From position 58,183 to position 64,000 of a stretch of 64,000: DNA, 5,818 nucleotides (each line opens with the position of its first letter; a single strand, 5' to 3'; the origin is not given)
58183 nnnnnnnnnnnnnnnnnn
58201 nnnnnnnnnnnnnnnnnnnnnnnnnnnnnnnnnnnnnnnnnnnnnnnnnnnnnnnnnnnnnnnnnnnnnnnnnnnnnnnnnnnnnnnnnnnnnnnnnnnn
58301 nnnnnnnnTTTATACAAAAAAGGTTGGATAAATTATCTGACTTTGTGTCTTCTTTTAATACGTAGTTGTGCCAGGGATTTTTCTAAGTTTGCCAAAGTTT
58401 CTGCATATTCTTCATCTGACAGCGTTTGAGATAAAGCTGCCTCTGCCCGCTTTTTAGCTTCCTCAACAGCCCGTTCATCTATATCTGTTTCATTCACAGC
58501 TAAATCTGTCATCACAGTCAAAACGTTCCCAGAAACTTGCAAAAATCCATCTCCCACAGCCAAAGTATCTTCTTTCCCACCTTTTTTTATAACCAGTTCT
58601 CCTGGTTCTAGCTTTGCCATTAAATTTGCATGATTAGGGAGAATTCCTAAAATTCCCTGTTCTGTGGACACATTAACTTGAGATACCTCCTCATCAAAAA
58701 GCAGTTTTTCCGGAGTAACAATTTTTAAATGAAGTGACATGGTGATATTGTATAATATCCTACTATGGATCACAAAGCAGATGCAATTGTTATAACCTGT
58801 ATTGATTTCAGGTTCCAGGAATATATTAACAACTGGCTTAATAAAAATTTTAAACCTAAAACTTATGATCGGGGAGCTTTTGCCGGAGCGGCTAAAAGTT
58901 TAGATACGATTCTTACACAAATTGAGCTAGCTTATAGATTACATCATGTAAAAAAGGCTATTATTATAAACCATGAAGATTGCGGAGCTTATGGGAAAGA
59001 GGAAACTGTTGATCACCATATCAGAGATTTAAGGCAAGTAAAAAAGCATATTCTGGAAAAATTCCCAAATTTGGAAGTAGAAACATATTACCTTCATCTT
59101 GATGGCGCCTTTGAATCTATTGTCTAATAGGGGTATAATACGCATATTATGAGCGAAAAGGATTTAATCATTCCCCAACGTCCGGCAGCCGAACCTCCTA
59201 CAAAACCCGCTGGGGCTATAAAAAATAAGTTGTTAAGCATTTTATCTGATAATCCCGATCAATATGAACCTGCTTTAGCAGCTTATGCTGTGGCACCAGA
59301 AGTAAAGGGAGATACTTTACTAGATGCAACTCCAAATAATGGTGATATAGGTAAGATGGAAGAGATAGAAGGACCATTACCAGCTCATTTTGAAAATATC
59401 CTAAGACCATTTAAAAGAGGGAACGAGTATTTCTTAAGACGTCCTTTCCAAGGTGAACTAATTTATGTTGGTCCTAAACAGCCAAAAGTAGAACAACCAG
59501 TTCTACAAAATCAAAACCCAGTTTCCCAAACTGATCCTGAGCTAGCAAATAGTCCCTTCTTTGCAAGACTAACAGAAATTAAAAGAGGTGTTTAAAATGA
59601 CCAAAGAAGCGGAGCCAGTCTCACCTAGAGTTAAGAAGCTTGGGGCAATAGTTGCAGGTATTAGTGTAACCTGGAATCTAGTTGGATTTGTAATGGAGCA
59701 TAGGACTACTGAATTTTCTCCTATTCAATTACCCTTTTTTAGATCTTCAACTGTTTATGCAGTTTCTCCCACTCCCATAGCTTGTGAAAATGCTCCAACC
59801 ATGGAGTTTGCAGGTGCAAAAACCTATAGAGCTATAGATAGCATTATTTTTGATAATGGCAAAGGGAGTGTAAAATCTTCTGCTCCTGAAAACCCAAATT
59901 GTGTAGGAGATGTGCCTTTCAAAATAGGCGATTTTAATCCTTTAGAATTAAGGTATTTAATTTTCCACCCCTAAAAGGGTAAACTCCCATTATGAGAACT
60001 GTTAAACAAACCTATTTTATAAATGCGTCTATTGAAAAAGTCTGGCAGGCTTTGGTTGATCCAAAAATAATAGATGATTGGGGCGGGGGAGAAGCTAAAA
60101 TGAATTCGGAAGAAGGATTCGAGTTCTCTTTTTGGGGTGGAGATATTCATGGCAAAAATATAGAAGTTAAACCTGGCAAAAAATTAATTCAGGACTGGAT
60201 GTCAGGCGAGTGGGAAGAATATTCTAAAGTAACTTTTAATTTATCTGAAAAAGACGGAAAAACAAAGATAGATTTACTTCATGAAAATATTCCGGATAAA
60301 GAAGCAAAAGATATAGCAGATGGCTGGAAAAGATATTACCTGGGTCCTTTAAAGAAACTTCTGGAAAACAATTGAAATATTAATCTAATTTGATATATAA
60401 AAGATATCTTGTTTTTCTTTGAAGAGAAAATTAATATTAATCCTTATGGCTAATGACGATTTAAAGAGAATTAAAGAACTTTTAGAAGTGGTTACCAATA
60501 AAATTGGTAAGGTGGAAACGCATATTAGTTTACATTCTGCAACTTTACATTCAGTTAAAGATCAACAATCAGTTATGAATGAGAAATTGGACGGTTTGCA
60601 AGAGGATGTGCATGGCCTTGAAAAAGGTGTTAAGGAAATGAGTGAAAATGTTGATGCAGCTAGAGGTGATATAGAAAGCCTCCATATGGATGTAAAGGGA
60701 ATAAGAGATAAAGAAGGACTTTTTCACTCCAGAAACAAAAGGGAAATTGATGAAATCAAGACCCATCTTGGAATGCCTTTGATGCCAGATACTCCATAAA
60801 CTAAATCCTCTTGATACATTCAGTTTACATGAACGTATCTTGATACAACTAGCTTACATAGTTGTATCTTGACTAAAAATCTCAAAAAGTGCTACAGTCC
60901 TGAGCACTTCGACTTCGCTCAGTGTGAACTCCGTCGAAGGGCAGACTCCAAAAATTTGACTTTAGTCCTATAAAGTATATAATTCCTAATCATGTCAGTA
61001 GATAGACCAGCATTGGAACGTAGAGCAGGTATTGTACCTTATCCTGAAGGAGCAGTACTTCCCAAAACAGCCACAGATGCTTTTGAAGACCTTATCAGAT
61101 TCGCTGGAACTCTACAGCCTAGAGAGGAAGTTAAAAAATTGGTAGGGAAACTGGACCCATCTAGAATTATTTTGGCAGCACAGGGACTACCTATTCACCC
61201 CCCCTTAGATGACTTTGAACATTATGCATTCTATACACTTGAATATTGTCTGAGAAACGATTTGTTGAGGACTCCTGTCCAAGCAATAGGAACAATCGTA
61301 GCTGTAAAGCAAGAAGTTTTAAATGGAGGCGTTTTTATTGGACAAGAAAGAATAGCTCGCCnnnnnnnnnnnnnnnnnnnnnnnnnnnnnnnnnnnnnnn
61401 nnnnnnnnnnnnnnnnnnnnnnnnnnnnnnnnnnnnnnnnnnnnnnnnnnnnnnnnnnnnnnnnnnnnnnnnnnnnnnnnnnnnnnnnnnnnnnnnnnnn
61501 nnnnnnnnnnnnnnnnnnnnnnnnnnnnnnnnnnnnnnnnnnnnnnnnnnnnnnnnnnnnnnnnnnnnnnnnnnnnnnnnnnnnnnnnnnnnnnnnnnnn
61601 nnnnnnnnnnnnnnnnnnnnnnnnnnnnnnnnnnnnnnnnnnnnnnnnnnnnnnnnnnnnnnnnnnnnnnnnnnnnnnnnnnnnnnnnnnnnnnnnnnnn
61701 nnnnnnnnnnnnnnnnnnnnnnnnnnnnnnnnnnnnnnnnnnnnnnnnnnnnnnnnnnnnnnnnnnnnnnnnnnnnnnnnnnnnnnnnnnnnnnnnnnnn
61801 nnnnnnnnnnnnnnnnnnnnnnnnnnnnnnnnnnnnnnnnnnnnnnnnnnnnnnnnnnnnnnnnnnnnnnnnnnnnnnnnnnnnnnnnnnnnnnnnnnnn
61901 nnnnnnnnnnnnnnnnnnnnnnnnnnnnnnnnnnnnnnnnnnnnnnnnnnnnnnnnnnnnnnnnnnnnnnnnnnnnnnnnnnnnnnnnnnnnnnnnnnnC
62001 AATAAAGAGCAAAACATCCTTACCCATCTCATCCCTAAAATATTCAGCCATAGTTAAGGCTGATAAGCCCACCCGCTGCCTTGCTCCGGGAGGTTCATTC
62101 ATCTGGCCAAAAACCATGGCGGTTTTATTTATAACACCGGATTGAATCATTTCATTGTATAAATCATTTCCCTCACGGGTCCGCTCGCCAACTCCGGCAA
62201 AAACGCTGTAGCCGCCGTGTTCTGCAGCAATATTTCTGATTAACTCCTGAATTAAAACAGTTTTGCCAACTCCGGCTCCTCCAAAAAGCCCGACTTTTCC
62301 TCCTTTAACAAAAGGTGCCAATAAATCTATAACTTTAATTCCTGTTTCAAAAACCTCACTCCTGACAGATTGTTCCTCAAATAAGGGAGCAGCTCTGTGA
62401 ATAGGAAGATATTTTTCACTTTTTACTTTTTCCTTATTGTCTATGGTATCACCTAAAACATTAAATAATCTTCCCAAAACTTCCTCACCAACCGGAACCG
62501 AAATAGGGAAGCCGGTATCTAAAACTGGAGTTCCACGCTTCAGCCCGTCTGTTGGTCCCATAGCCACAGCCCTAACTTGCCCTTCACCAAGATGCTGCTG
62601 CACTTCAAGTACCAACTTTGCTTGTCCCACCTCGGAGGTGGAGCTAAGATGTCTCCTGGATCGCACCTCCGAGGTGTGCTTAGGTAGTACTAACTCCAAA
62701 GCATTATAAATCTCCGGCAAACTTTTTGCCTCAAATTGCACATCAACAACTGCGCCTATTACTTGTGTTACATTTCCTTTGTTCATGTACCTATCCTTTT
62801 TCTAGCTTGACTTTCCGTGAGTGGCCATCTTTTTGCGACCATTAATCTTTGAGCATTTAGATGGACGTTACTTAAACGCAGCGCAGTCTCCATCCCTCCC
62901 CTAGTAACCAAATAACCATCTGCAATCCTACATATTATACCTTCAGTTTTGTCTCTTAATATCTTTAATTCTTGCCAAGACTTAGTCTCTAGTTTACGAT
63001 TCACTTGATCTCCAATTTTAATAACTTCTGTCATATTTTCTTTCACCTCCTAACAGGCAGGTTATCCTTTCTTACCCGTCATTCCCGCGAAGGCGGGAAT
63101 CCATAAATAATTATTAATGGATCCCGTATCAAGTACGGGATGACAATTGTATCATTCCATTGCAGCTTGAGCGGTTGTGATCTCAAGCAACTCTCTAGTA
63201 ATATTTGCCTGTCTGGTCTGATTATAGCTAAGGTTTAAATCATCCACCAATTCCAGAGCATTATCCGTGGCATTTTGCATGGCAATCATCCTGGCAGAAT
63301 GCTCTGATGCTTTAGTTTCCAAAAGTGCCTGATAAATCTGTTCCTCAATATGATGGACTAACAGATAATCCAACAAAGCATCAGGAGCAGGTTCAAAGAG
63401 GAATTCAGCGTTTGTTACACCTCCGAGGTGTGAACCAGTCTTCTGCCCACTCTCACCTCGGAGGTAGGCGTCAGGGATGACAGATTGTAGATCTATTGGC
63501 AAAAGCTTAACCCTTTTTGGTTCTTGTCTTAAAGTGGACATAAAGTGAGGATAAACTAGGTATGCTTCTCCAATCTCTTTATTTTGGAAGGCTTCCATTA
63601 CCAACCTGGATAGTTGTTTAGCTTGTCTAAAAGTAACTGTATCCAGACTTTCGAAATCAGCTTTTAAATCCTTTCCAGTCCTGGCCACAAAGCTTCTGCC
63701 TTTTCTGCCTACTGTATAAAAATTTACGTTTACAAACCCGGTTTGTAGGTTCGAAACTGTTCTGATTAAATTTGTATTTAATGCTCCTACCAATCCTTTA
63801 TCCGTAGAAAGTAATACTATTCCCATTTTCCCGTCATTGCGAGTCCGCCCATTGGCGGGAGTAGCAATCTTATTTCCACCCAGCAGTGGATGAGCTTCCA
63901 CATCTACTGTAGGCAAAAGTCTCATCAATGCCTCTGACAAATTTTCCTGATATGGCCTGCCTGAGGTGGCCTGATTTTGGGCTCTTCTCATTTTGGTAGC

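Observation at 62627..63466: Second in-frame inverted-repeat element family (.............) hitting both atpD and atpG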

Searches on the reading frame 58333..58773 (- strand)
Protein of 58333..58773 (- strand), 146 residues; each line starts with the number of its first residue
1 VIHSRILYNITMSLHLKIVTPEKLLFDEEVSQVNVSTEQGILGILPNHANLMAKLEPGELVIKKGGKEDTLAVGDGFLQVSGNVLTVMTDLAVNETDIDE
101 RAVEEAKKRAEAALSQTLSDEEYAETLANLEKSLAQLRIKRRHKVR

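Call 7: search_protein_families(library=pfam, proteins=[window:58333-58773:-])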
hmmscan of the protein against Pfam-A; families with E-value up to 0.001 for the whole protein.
window:58333-58773:- (146 aa): 2 families
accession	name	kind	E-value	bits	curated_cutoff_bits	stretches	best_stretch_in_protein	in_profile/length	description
PF02823.21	ATP-synt_DE_N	-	4.3e-26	91.1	27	1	14-91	1-79/80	ATP synthase, Delta/Epsilon chain, beta-sandwich domain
PF00401.25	ATP-synt_DE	-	7.3e-08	32.9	24.6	1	97-139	2-45/47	ATP synthase, Delta/Epsilon chain, long alpha-helix domain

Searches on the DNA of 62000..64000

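Call 65: search_rna_families(source=window, start=62000, end=64000, threshold=evalue, max_evalue=1)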
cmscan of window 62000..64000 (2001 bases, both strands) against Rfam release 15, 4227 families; matches with E-value up to 1: 1.
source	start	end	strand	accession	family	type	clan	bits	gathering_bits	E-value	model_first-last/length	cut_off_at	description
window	63054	63159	+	RF02748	FtrB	Gene; sRNA;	-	37.2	66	0.00066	1-115/115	no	Francisella sRNA B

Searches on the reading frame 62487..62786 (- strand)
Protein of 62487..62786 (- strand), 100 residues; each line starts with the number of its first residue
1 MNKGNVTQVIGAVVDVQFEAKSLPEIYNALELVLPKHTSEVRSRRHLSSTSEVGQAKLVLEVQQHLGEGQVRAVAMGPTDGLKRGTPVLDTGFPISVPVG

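Call 62: search_solved_structures(query=window:62487-62786:-, max_evalue=0.00001, show_alignments=1)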
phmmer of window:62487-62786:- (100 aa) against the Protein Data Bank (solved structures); distinct sequences matched with E-value up to 0.00001: 57.
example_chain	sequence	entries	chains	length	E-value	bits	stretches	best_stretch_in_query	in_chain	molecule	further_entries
6yny_D1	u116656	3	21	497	4.8e-20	74.9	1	55-100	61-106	subunit beta | ATP synthase subunit beta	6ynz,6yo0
6q45_D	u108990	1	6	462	1.1e-19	73.7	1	56-100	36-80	ATP synthase subunit beta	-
4b2q_D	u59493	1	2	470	1.3e-19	73.5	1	4-100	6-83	ATP SYNTHASE SUBUNIT BETA, MITOCHONDRIAL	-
8f2k_D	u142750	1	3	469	1.3e-19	73.5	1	4-100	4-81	ATP synthase subunit beta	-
4b2q_E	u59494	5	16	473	1.3e-19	73.4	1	4-100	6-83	ATP SYNTHASE SUBUNIT BETA, MITOCHONDRIAL | ATP synthase subunit beta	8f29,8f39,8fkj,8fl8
2hld_D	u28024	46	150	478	1.4e-19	73.4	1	4-100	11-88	ATP synthase beta chain, mitochondrial | ATP SYNTHASE SUBUNIT BETA, MITOCHONDRIAL | ATP synthase subunit beta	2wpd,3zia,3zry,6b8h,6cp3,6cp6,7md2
3fks_D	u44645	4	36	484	1.4e-19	73.4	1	4-100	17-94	ATP synthase subunit beta, mitochondrial | ATP synthase subunit beta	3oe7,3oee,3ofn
3oeh_D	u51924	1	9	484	1.4e-19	73.3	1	4-100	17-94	ATP synthase subunit beta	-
2xok_D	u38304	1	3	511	1.6e-19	73.2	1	4-100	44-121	ATP SYNTHASE SUBUNIT BETA, MITOCHONDRIAL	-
5lqx_D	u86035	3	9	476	2.7e-18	69.3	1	55-100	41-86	ATP synthase beta subunit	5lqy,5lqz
7p2y_D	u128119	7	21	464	3.9e-18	68.8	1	56-100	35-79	ATP synthase subunit beta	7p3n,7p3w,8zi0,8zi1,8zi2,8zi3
2qe7_D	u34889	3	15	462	5.3e-18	68.3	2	57-100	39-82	ATP synthase subunit beta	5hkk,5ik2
5fl7_D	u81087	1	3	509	5.6e-18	68.3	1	56-100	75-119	ATP SYNTHASE SUBUNIT BETA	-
5cdf_E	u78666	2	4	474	6.4e-18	68.1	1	55-100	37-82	ATP synthase subunit beta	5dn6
7yry_D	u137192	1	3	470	9.9e-18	67.5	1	56-100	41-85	ATP synthase subunit beta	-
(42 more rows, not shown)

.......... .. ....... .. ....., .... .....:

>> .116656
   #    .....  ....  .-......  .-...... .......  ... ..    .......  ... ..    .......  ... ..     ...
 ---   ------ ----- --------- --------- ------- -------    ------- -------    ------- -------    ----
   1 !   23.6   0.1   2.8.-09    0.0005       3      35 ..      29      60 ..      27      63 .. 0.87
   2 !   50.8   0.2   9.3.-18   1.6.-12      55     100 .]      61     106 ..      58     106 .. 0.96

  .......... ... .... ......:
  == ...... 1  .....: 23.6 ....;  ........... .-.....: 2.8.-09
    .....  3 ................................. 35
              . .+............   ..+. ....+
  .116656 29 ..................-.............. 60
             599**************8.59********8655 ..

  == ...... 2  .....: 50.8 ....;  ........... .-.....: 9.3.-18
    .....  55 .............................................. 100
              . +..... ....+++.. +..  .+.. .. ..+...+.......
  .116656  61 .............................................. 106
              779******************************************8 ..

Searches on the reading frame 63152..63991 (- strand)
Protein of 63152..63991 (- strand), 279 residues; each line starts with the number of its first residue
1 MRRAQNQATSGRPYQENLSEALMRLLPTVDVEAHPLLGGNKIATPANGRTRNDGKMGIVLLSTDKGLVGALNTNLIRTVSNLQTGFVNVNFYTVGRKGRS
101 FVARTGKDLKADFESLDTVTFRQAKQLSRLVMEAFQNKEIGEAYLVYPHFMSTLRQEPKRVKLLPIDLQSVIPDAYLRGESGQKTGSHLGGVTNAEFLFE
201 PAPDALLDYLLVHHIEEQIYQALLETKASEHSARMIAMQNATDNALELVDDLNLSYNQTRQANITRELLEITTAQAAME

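Call 7: search_protein_families(library=pfam, proteins=[window:63152-63991:-])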
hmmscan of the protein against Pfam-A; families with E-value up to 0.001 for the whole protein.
window:63152-63991:- (279 aa): 1 family
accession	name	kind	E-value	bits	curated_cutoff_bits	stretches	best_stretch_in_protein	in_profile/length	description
PF00231.24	ATP-synt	-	1.1e-68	232.4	39.9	1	1-278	30-285/285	ATP synthase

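Call 61: search_solved_structures(query=window:63152-63991:-, max_evalue=1e-10, show_alignments=1)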
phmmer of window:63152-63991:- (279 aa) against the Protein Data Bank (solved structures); distinct sequences matched with E-value up to 1e-10: 47.
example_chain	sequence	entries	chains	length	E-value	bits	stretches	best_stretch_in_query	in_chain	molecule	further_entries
9itj_G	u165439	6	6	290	8.4e-37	130.2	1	1-278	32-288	ATP synthase gamma chain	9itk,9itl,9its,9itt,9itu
8hh1_G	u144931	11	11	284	1.3e-34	123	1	2-277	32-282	ATP synthase gamma chain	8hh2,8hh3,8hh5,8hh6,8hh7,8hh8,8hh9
6n2y_G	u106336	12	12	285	1.4e-34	123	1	2-277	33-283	ATP synthase gamma chain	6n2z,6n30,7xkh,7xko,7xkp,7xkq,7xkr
4xd7_G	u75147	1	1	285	2.4e-34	122.2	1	2-277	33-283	ATP synthase gamma chain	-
9avj_G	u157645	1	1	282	2.6e-34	122.1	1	2-274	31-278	ATP synthase gamma chain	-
7p2y_g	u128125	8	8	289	2.7e-34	122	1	1-277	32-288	ATP synthase gamma chain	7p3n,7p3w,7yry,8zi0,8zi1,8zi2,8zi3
7l1q_G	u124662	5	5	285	4.2e-34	121.4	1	2-277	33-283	ATP synthase gamma chain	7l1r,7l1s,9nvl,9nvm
8yh8_G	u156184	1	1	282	5e-34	121.2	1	2-274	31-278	ATP synthase gamma chain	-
9o19_G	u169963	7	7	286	4.3e-33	118.1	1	1-277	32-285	ATP synthase gamma chain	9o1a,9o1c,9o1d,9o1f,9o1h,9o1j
6q45_G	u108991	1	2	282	1e-32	116.9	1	3-276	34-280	ATP synthase gamma chain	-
5t4o_G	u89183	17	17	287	4.8e-31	111.4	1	1-277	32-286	ATP synthase gamma chain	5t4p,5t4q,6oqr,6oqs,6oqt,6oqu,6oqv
3oaa_G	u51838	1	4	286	5.3e-31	111.2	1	1-277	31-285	ATP synthase gamma chain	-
5ik2_G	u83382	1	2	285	8.1e-31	110.6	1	1-275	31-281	ATP synthase gamma chain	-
2qe7_G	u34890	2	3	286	8.2e-31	110.6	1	1-275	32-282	ATP synthase subunit gamma | ATP synthase gamma chain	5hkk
8dbq_G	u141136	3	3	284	1.3e-30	109.9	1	1-274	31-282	ATP synthase gamma chain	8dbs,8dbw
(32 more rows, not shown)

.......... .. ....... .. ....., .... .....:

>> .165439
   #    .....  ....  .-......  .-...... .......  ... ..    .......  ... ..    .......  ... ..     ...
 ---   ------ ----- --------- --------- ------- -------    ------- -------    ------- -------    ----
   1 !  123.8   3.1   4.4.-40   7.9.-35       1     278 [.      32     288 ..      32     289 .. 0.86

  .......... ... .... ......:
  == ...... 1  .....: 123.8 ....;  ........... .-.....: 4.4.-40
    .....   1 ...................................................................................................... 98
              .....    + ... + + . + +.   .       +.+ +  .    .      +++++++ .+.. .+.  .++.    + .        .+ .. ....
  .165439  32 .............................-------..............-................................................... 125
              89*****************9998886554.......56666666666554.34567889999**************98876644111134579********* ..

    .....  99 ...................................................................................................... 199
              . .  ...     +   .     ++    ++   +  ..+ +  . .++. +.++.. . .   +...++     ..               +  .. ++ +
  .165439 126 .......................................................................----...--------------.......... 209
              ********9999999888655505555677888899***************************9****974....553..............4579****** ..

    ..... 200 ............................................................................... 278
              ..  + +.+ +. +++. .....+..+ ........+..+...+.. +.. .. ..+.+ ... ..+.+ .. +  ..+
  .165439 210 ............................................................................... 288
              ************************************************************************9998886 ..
